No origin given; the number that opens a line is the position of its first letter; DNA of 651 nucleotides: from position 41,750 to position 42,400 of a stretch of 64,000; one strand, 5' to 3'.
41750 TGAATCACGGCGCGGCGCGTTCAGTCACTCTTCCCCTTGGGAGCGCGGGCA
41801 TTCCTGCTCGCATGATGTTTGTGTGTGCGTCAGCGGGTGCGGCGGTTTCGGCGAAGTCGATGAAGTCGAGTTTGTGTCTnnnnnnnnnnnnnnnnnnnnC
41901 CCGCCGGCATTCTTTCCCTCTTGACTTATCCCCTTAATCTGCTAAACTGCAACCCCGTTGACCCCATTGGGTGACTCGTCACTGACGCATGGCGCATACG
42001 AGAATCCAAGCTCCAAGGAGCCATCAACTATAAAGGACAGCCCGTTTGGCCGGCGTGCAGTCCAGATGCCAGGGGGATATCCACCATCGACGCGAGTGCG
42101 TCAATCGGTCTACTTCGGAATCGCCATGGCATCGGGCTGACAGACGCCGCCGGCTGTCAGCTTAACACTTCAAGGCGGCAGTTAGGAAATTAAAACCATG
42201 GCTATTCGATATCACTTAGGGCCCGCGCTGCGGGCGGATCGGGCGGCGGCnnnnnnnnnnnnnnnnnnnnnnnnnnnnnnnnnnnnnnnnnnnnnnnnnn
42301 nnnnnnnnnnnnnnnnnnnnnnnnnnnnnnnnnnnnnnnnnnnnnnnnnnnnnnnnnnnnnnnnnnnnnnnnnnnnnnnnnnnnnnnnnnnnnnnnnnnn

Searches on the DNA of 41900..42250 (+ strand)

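Call 47: search_dna_similar(query=window:41921-42200:+, collection=phages, mode=distant, max_evalue=0.01)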
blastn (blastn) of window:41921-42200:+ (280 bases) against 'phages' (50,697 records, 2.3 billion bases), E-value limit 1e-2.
No match.

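Call 48: search_dna_similar(query=window:41921-42200:+, collection=plasmids, mode=distant, max_evalue=0.01)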
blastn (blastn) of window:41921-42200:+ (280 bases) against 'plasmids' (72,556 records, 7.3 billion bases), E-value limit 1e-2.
No match.

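Call 74: search_rna_families(source=window, start=41900, end=42250, threshold=evalue, max_evalue=10)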
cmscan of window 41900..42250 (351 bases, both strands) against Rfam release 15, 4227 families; matches with E-value up to 10: 0.
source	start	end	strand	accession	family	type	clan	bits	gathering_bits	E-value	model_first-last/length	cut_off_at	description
